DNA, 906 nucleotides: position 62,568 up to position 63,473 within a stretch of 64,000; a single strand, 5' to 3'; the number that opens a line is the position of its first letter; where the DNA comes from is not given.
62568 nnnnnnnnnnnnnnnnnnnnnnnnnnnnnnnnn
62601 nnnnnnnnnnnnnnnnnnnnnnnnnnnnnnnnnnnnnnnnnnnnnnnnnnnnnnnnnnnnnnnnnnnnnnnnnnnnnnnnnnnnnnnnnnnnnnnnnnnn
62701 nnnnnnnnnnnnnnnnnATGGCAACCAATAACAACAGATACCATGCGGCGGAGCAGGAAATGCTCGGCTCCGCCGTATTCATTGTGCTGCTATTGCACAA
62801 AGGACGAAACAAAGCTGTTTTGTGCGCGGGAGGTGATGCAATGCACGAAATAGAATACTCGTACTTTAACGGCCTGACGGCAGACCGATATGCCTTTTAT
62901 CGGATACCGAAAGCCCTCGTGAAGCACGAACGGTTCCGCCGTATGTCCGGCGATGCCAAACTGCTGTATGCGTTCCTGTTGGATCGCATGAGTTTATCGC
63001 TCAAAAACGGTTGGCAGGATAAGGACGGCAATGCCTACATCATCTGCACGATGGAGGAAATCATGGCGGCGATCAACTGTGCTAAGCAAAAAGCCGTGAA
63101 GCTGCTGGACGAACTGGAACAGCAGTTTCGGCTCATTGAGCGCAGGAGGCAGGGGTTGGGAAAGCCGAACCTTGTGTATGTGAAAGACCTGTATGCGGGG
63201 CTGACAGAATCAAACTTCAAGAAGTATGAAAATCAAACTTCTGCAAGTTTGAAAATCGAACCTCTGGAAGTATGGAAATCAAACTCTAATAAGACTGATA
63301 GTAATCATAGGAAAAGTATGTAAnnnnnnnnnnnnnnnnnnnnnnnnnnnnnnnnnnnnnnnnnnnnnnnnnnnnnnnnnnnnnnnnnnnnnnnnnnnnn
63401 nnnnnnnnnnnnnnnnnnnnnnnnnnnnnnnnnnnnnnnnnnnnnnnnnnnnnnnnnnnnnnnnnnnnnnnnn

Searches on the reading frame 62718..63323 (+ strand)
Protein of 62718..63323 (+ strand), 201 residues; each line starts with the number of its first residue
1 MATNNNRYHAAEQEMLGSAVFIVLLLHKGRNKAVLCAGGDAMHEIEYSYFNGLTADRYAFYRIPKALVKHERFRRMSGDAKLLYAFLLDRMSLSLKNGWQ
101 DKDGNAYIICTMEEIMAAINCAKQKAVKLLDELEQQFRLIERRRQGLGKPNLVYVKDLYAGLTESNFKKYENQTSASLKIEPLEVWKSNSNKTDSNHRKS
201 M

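Call 53: search_protein_families(library=pfam, proteins=[window:62718-63323:+], max_evalue=0.0001)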
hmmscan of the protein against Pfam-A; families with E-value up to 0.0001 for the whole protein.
window:62718-63323:+ (201 aa): 1 family
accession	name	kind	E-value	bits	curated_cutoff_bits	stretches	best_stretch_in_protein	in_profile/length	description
PF06970.17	RepA_N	-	1.8e-28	98.7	30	1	59-133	2-76/76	Replication initiator protein A (RepA) N-terminus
